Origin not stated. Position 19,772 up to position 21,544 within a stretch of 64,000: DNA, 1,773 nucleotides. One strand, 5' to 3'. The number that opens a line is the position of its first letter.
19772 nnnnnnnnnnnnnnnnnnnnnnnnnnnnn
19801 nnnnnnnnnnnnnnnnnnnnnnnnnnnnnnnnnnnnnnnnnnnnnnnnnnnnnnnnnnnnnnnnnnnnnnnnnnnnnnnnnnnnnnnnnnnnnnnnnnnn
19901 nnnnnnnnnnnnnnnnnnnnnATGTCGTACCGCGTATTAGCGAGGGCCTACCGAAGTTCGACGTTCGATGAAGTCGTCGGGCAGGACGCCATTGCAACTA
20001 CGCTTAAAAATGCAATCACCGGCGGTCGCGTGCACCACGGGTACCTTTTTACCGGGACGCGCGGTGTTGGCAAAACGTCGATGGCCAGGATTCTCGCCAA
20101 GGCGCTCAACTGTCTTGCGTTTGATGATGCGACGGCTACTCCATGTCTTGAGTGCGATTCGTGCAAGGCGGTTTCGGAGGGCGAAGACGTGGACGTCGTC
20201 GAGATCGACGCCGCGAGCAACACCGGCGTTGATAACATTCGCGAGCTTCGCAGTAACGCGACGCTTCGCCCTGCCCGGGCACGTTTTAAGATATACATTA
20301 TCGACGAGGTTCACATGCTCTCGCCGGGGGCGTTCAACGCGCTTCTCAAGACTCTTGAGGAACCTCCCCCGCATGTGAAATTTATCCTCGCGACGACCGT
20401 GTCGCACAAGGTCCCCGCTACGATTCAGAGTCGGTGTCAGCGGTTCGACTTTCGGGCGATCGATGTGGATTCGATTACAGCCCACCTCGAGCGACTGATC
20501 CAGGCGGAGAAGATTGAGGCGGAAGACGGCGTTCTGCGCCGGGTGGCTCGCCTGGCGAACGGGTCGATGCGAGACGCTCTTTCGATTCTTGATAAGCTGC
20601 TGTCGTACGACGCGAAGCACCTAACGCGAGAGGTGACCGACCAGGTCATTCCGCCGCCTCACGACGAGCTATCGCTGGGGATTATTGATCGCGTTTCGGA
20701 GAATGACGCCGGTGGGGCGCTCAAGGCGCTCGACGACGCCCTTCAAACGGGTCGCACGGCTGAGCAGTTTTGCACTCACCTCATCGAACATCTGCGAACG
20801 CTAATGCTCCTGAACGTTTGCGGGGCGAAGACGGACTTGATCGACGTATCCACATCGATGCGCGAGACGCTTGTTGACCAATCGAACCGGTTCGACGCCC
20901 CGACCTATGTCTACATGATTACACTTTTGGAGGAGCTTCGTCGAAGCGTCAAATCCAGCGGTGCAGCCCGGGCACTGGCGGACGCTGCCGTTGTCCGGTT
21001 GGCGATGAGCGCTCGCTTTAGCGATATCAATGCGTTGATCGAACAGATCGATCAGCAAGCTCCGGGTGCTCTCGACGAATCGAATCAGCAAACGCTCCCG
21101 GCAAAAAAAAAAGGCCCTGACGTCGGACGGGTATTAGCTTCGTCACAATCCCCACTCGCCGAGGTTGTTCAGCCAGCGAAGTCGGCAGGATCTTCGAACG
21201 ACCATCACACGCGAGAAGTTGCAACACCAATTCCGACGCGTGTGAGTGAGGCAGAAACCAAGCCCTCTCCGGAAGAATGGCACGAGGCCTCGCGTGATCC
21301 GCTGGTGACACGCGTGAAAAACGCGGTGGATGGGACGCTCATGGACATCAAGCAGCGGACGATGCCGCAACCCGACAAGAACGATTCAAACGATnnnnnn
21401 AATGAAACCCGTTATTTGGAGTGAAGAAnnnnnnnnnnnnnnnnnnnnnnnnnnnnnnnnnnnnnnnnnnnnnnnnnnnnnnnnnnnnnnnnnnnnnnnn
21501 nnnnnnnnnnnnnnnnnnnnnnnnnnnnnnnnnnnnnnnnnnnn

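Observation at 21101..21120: A10 slippery run in dnaX with immediate stops in both shifted frames (candidate tau/gamma switch)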

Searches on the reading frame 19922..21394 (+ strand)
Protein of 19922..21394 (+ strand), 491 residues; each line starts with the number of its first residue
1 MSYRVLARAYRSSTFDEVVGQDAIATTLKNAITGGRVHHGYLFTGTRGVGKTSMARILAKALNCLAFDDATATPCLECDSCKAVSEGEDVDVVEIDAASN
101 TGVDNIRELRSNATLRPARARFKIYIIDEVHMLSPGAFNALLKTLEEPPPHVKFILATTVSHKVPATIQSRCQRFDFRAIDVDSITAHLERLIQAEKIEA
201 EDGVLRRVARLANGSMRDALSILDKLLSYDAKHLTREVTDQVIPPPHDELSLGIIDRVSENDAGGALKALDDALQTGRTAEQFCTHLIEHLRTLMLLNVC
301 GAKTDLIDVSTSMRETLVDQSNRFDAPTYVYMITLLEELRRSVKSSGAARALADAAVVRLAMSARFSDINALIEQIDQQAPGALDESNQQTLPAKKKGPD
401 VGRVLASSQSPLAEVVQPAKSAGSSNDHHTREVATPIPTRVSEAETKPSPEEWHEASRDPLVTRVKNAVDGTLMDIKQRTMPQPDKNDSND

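Call 6: search_protein_families(library=ncbifam, proteins=[window:19922-21394:+], max_evalue=0.01)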
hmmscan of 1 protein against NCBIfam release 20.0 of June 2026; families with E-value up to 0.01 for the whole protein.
window:19922-21394:+ (491 aa): 80 families (the best 25 are shown)
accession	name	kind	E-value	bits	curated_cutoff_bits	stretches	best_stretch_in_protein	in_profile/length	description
NF004046.1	PRK05563.1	equivalog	1.8e-136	456.3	400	1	2-379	1-378/567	DNA polymerase III subunit gamma/tau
NF011526.0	PRK14965.1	equivalog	1.1e-128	430.6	670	1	1-456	1-453/578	DNA polymerase III subunits gamma and tau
NF011512.0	PRK14950.1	equivalog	2.9e-123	413.1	593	1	1-476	1-478/585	DNA polymerase III subunits gamma and tau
TIGR02397.1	dnaX_nterm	equivalog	5.1e-123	410.8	250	1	3-360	1-354/355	DNA polymerase III subunit gamma/tau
NF011510.0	PRK14948.1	equivalog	1.2e-118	397.6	593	1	1-454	3-445/640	DNA polymerase III subunit gamma/tau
NF006585.0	PRK09111.1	equivalog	1.2e-118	397.4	604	1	2-446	26-467/616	DNA polymerase III subunit gamma/tau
NF005942.0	PRK07994.1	equivalog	4.3e-116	389.5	613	1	1-452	1-447/655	DNA polymerase III subunit gamma/tau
NF005173.0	PRK06647.1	equivalog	7.1e-104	348.7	623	1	1-448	1-444/568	DNA polymerase III subunits gamma and tau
NF011531.0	PRK14971.1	equivalog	1.5e-101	341.2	685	1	3-466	4-464/614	DNA polymerase III subunit gamma/tau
NF004962.0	PRK06305.1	equivalog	7.4e-101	338.6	559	1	2-393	3-382/465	DNA polymerase III subunits gamma and tau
NF011514.0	PRK14953.1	equivalog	2.2e-97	327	536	1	1-382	1-373/488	DNA polymerase III subunits gamma and tau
NF005846.3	PRK07764.1-6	equivalog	3.6e-96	323.7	625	1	6-459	2-457/628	DNA polymerase III subunit gamma and tau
NF011515.0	PRK14954.1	equivalog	3.6e-95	319.9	1117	1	1-412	1-408/620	DNA polymerase III subunits gamma and tau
NF011511.0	PRK14949.1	equivalog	5.4e-94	316.4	1016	1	1-292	1-290/984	DNA polymerase III subunits gamma and tau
NF011516.0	PRK14955.1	equivalog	9.3e-93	311.1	560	1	1-346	1-356/397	DNA polymerase III subunits gamma and tau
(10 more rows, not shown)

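Call 7: search_protein_families(library=pfam, proteins=[window:19922-21394:+], max_evalue=0.01)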
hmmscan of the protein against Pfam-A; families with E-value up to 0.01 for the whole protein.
window:19922-21394:+ (491 aa): 16 families
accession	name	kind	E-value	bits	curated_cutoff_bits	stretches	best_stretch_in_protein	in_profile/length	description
PF13177.12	DNA_pol3_delta2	-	1.7e-43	148.9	27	1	21-180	2-160/161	DNA polymerase III, delta subunit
PF22608.2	DNAX_ATPase_lid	-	1.2e-12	47.8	27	1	185-225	2-42/49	DNA polymerase III clamp loader subunit, ATPase lid domain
PF00004.35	AAA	-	2.9e-11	44.4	21.2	1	42-176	2-124/131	ATPase family associated with various cellular activities (AAA)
PF12169.13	DNA_pol3_gamma3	-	1.9e-06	28.1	24.4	1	252-375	19-142/143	DNA polymerase III subunits gamma and tau domain III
PF13401.12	AAA_22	-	4.6e-06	27.4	27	1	42-157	9-121/130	AAA domain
PF05496.18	RuvB_N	-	9.5e-06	25.9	27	1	11-77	2-70/159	Holliday junction DNA helicase RuvB P-loop domain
PF07728.20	AAA_5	-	2.7e-05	24.6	22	1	42-147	3-92/139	AAA domain (dynein-related subfamily)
PF13173.12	AAA_14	-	0.00016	22.1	27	1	41-171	5-110/129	AAA domain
PF13238.12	AAA_18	-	0.00048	21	29.4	1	43-98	3-56/128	AAA domain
PF07724.20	AAA_2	-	0.0011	19.4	27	1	41-147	6-101/166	AAA domain (Cdc48 subfamily)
PF01078.27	Mg_chelatase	-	0.0018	18.2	20.3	1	15-70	2-54/207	Magnesium chelatase, subunit ChlI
PF16193.11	AAA_assoc_2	-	0.0025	18.5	34.3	0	196-240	3-52/81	AAA C-terminal domain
PF13191.12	AAA_16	-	0.0027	18.6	32.6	0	19-140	3-151/167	AAA ATPase domain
PF13604.12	AAA_30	-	0.0038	17.4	27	0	42-147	22-114/191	AAA domain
PF21960.2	RCF1-5-like_lid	-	0.0064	16.9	27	0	189-223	3-38/43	RCF1/5-like, AAA+ ATPase lid domain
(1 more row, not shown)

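Call 10: find_homologous_proteins(query=window:19922-21394:+, max_evalue=1e-30)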
Query window:19922-21394:+ (491 aa): 8000 proteins with E <= 1e-30 among 8000 candidates; the best 120 are listed.
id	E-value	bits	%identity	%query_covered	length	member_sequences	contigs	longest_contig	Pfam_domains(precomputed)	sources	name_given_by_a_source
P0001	0.0e+0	1076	100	100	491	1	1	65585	PF12169.14,PF00004.36,PF13401.13,PF22608.3,PF05496.19,PF13177.13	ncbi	-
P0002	2.5e-253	859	83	99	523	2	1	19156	PF12169.14,PF00004.36,PF13401.13,PF22608.3,PF13177.13,PF07728.21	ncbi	-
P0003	2.2e-244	830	80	98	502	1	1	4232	PF12169.14,PF00004.36,PF13401.13,PF22608.3,PF13177.13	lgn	-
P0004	4.3e-235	799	76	98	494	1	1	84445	PF12169.14,PF00004.36,PF13401.13,PF22608.3,PF05496.19,PF13177.13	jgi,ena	-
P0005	1.3e-216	738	72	97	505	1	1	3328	PF12169.14,PF00004.36,PF13401.13,PF22608.3,PF05496.19,PF13177.13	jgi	-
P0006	6.2e-202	690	68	100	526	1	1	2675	PF12169.14,PF00004.36,PF13401.13,PF22608.3,PF05496.19,PF13177.13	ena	-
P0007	9.1e-200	683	68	97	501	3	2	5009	PF12169.14,PF13604.13,PF00004.36,PF13401.13,PF22608.3,PF05496.19,PF13177.13,PF07728.21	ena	-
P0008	2.4e-199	681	66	100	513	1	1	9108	PF12169.14,PF00004.36,PF13401.13,PF22608.3,PF21960.3,PF05496.19,PF13177.13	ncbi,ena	-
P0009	3.5e-198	677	65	97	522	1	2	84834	PF00004.36,PF13401.13,PF22608.3,PF05496.19,PF13177.13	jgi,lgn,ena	-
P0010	6.3e-197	673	66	97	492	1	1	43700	PF12169.14,PF00004.36,PF13401.13,PF22608.3,PF05496.19,PF13177.13,PF07728.21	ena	-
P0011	9.2e-197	673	66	99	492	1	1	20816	PF12169.14,PF00004.36,PF13401.13,PF22608.3,PF05496.19,PF13177.13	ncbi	-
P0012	6.9e-196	670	67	97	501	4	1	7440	PF12169.14,PF00004.36,PF13401.13,PF22608.3,PF05496.19,PF13177.13,PF07728.21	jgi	jgi:DNA polymerase-3 subunit gamma/tau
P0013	7.8e-196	670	65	100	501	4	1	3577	PF12169.14,PF00004.36,PF13401.13,PF22608.3,PF05496.19,PF13177.13,PF07728.21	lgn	-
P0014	1.6e-195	669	65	100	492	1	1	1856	PF13604.13,PF00004.36,PF13401.13,PF22608.3,PF05496.19,PF13177.13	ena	-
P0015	2.8e-195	668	66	98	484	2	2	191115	PF12169.14,PF00004.36,PF13401.13,PF22608.3,PF05496.19,PF13177.13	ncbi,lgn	-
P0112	7.2e-184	630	75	78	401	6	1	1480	PF12169.14,PF00004.36,PF13401.13,PF22608.3,PF21960.3,PF13177.13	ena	-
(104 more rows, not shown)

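Call 11: find_related_loci(query=window:19922-21394:+, collection=genome_contigs, flank=3000)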
Query window:19922-21394:+ (491 aa) in genome_contigs; peptide patterns used: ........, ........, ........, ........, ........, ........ (x = any residue, [..] = any of these).
600 stretches matched a pattern (row limit reached: there are more); 595 encode a relative of the query (tblastn E <= 1e-3); the best 80 are kept; 80 distinct loci.
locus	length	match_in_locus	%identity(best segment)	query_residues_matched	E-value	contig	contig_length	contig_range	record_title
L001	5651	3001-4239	57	1-422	1e-148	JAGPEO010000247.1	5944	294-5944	MAG: Phycisphaerae bacterium isolate Gw_SlDig_bin_12 Gw_SlDig_29511_length_5944_cov_6.723569, whole genome shotgun seque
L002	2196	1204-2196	65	1-331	5e-149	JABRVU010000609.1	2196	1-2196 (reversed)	MAG: Phycisphaerae bacterium isolate MAG-02r c_000000011652, whole genome shotgun sequence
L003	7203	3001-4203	55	1-395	9e-139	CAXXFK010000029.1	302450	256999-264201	MAG: Sedimentisphaerales bacterium isolate b913d1aa-c6fb-43ae-b699-25cabd59f994 genome assembly, contig: contig_29, whol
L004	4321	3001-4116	63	1-373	3e-139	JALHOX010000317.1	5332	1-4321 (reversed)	MAG: Phycisphaerae bacterium isolate bin.198_sub c_000000049058, whole genome shotgun sequence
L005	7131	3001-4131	55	1-377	5e-128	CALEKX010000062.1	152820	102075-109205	MAG TPA_asm: uncultured Phycisphaerales bacterium isolate SRR5251193_bin.28_CONCOCT_v1.1_MAG genome assembly, contig: ER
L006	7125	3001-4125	52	1-375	2e-123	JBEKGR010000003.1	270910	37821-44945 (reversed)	MAG: Sedimentisphaerales bacterium isolate SPRUCE 258 SPRUCE_258_3, whole genome shotgun sequence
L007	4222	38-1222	50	1-400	4e-118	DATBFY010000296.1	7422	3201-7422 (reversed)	MAG TPA_asm: Tepidisphaeraceae bacterium isolate SMAG_U3823 k141_1452649, whole genome shotgun sequence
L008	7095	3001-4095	52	1-374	2e-116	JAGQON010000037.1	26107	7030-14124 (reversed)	MAG: Phycisphaerales bacterium isolate HKST-UBA15 NODE_37_length_26107_cov_11.503765, whole genome shotgun sequence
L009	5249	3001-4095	51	1-374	4e-116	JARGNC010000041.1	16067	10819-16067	MAG: Phycisphaerales bacterium isolate bin_ak_oxhcr2.003 NODE_2064_length_16067_cov_6.773732, whole genome shotgun seque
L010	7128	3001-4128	51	1-376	3e-114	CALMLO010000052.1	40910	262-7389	MAG TPA_asm: uncultured Phycisphaerales bacterium isolate SRR5007357_bin.132_CONCOCT_v1.1_MAG genome assembly, contig: E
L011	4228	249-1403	49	3-390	9e-110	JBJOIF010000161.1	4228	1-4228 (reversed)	MAG: Planctomycetota bacterium isolate sharkriverslough_2019_sw_WHONDRS-S19S_0042_B_bin.97 scaffold_635604, whole genome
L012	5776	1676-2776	51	1-373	4e-105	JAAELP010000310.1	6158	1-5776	MAG: Planctomycetota bacterium isolate Bpl_8 BplG_CONTIG3666269, whole genome shotgun sequence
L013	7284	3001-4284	40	1-414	5e-101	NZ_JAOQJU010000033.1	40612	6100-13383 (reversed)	Dorea acetigenes strain Sanger_03 .14207_7_43.33, whole genome shotgun sequence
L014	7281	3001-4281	43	2-426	2e-100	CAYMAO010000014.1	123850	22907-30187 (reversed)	MAG TPA_asm: uncultured Planctomycetaceae bacterium isolate SRP150892_co2_79 genome assembly, contig: NODE_121_length_12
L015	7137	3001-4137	47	2-382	4e-100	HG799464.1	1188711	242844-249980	Gemmata sp. IIL30 genomic scaffold, scaffold00003, whole genome shotgun sequence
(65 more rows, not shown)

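Call 22: find_encoding_contigs(protein=P0002, flank=2500, max_places=2)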
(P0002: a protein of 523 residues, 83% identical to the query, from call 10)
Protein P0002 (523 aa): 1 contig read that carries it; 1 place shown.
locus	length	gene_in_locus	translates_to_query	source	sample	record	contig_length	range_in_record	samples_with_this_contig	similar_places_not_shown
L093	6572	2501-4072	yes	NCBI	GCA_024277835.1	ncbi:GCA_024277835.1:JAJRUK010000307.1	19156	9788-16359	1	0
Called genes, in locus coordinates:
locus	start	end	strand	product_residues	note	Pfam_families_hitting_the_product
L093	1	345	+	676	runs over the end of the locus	PF20157:Maf_flag10_N (faint), PF01973:MptE-like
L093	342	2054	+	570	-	PF04055:Radical_SAM, PF13186:SPASM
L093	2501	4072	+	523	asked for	PF13177:DNA_pol3_delta2, PF00004:AAA, PF07728:AAA_5 (faint), PF13401:AAA_22 (weak), PF22608:DNAX_ATPase_lid, PF12169:DNA_pol3_gamma3 (weak)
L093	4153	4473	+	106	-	PF02575:YbaB_DNA_bd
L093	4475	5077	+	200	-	PF21176:RecR_HhH, PF02132:RecR_ZnF, PF13662:Toprim_4, PF01751:Toprim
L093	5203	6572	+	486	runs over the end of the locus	PF00309:Sigma54_AID, PF04963:Sigma54_CBD, PF04552:Sigma54_DBD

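Call 23: find_encoding_contigs(protein=P0003, flank=2500, max_places=2)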
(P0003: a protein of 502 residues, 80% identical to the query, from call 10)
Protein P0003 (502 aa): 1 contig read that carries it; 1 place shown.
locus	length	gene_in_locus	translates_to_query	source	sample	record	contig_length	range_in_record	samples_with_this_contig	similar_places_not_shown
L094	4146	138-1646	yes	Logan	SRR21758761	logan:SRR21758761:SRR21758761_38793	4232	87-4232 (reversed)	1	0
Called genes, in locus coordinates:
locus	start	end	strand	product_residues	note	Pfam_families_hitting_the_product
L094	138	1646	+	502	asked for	PF13177:DNA_pol3_delta2, PF00004:AAA, PF13401:AAA_22 (weak), PF22608:DNAX_ATPase_lid, PF12169:DNA_pol3_gamma3 (weak)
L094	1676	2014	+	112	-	PF02575:YbaB_DNA_bd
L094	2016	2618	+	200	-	PF21176:RecR_HhH, PF02132:RecR_ZnF, PF13662:Toprim_4, PF01751:Toprim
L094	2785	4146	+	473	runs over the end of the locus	PF00309:Sigma54_AID, PF04963:Sigma54_CBD, PF04552:Sigma54_DBD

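Call 24: find_encoding_contigs(protein=P0004, flank=2500, max_places=2)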
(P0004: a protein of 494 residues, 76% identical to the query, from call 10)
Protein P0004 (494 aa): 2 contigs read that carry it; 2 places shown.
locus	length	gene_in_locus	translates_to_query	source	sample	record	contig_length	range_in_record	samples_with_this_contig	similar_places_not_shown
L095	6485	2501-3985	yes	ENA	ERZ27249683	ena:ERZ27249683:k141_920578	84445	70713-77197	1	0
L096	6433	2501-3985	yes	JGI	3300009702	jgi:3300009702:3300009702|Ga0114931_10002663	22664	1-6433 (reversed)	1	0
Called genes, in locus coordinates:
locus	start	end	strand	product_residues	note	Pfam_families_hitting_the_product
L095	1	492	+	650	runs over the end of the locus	PF01973:MptE-like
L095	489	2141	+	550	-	PF04055:Radical_SAM (weak), PF13186:SPASM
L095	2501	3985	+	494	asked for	PF05496:RuvB_N (faint), PF13177:DNA_pol3_delta2, PF00004:AAA, PF13401:AAA_22 (weak), PF22608:DNAX_ATPase_lid, PF12169:DNA_pol3_gamma3 (weak)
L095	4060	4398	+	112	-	PF02575:YbaB_DNA_bd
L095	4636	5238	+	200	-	PF21176:RecR_HhH, PF02132:RecR_ZnF, PF13662:Toprim_4, PF01751:Toprim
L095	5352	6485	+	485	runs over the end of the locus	PF00309:Sigma54_AID, PF04963:Sigma54_CBD, PF04552:Sigma54_DBD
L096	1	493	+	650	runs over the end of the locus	PF01973:MptE-like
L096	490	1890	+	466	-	PF04055:Radical_SAM (weak)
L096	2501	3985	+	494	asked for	PF05496:RuvB_N (faint), PF13177:DNA_pol3_delta2, PF00004:AAA, PF13401:AAA_22 (weak), PF22608:DNAX_ATPase_lid, PF12169:DNA_pol3_gamma3 (weak)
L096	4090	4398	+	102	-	PF02575:YbaB_DNA_bd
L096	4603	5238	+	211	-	PF21176:RecR_HhH, PF02132:RecR_ZnF, PF13662:Toprim_4, PF01751:Toprim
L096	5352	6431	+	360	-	?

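Call 25: find_encoding_contigs(protein=P0112, flank=2500, max_places=2)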
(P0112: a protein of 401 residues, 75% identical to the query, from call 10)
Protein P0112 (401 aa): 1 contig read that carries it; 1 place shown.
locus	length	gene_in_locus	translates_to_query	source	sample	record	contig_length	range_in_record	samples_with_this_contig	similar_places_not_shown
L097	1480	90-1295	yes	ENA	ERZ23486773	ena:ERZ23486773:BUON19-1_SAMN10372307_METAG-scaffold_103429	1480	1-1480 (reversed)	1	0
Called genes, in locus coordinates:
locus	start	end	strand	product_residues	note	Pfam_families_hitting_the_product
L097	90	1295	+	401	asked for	PF13177:DNA_pol3_delta2, PF00004:AAA, PF13401:AAA_22 (faint), PF21960:RCF1-5-like_lid (faint), PF22608:DNAX_ATPase_lid, PF12169:DNA_pol3_gamma3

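Call 26: find_encoding_contigs(protein=P0005, flank=1500, max_places=1)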
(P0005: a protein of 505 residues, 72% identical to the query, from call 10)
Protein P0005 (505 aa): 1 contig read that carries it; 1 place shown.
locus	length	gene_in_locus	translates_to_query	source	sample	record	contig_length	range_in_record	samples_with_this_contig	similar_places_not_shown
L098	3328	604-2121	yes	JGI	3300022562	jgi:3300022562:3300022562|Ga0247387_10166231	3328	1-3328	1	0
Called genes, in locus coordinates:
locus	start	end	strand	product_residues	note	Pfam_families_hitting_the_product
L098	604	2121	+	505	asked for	PF05496:RuvB_N (faint), PF13177:DNA_pol3_delta2, PF00004:AAA, PF13401:AAA_22 (weak), PF22608:DNAX_ATPase_lid, PF12169:DNA_pol3_gamma3 (weak)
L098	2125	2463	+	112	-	PF02575:YbaB_DNA_bd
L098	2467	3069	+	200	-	PF21176:RecR_HhH, PF02132:RecR_ZnF, PF13662:Toprim_4, PF01751:Toprim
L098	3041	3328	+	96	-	?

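Call 27: find_encoding_contigs(protein=P0006, flank=1500, max_places=1)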
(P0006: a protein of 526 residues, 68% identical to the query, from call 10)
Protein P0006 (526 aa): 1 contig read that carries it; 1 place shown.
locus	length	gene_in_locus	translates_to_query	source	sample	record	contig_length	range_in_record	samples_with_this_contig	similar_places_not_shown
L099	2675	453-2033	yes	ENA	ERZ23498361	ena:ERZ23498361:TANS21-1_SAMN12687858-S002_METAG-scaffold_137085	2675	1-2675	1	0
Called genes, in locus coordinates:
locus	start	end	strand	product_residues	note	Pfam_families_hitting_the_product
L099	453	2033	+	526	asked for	PF05496:RuvB_N (faint), PF13177:DNA_pol3_delta2, PF00004:AAA, PF13401:AAA_22 (weak), PF22608:DNAX_ATPase_lid, PF12169:DNA_pol3_gamma3 (weak)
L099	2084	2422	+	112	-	PF02575:YbaB_DNA_bd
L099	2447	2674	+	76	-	?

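Call 28: find_encoding_contigs(protein=P0007, flank=1500, max_places=1)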
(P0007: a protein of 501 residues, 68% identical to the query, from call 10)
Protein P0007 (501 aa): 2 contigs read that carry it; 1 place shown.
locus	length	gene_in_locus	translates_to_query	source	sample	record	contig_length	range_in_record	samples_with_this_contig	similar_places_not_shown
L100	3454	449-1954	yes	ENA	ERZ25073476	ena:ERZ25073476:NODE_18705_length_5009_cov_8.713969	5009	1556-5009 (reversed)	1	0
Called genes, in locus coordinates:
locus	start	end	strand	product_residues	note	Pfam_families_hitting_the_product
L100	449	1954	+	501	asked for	PF05496:RuvB_N (faint), PF13177:DNA_pol3_delta2, PF13604:AAA_30 (faint), PF00004:AAA, PF07728:AAA_5 (faint), PF13401:AAA_22 (weak), PF22608:DNAX_ATPase_lid, PF12169:DNA_pol3_gamma3 (weak)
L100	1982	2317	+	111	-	PF02575:YbaB_DNA_bd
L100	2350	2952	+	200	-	PF21176:RecR_HhH, PF02132:RecR_ZnF, PF13662:Toprim_4, PF01751:Toprim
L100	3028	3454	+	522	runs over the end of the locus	PF00309:Sigma54_AID, PF04963:Sigma54_CBD, PF04552:Sigma54_DBD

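Call 29: find_encoding_contigs(protein=P0015, flank=1500, max_places=1)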
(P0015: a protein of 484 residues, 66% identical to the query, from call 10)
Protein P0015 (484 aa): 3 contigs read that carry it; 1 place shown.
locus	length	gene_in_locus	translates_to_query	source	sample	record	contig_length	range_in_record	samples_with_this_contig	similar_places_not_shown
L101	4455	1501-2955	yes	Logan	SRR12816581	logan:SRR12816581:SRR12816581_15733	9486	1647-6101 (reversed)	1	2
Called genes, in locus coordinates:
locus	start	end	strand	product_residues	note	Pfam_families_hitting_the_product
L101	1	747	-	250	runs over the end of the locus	PF04298:Zn_peptidase_2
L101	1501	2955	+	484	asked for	PF05496:RuvB_N (faint), PF13177:DNA_pol3_delta2, PF00004:AAA, PF13401:AAA_22 (faint), PF22608:DNAX_ATPase_lid, PF12169:DNA_pol3_gamma3 (weak)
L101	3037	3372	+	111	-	PF02575:YbaB_DNA_bd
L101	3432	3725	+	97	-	-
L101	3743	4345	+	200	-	PF21176:RecR_HhH, PF02132:RecR_ZnF, PF13662:Toprim_4, PF01751:Toprim (weak)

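Call 48: search_solved_structures(query=window:19922-21394:+, max_evalue=0.001, show_alignments=0)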
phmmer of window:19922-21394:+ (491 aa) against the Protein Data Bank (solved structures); distinct sequences matched with E-value up to 0.001: 45.
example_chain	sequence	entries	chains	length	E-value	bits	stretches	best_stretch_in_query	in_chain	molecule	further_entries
1xxi_B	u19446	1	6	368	4.3e-81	276.5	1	1-316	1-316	DNA polymerase III subunit gamma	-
9oyl_B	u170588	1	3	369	4.4e-81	276.5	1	1-316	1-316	DNA polymerase III subunit tau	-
1jr3_A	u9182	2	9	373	4.5e-81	276.5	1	1-316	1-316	DNA polymerase III subunit gamma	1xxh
3glh_B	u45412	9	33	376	4.6e-81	276.4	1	1-316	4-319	DNA polymerase III subunit tau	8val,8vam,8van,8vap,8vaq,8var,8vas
3glf_B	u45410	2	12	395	5.5e-81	276.2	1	1-316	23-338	DNA polymerase III subunit tau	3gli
8giy_B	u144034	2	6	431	6.9e-81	275.9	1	1-316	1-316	DNA polymerase III subunit tau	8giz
3glg_B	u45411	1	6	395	2.7e-80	273.9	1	1-316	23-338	DNA polymerase III subunit tau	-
8gj0_B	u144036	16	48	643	2.7e-80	273.9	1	1-315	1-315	DNA polymerase III subunit tau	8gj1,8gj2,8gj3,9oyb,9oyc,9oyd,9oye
1njf_A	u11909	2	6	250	1.9e-78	267.8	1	1-235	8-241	DNA polymerase III subunit gamma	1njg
1iqp_A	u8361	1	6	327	7e-22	81.4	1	92-236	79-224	RFCS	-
8tw7_3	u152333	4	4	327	5.8e-21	78.4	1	92-266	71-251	Replication factor C subunit 3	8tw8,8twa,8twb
7sgz_C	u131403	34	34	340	6.2e-21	78.3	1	92-266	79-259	Replication factor C subunit 3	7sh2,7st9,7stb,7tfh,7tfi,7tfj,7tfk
7ste_C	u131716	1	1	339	6.2e-21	78.3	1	92-266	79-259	Replication factor C subunit 3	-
8dr0_C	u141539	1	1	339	6.3e-21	78.2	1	92-266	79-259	Replication factor C subunit 3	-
8fs3_C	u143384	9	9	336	6.4e-21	78.2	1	92-265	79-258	Replication factor C subunit 3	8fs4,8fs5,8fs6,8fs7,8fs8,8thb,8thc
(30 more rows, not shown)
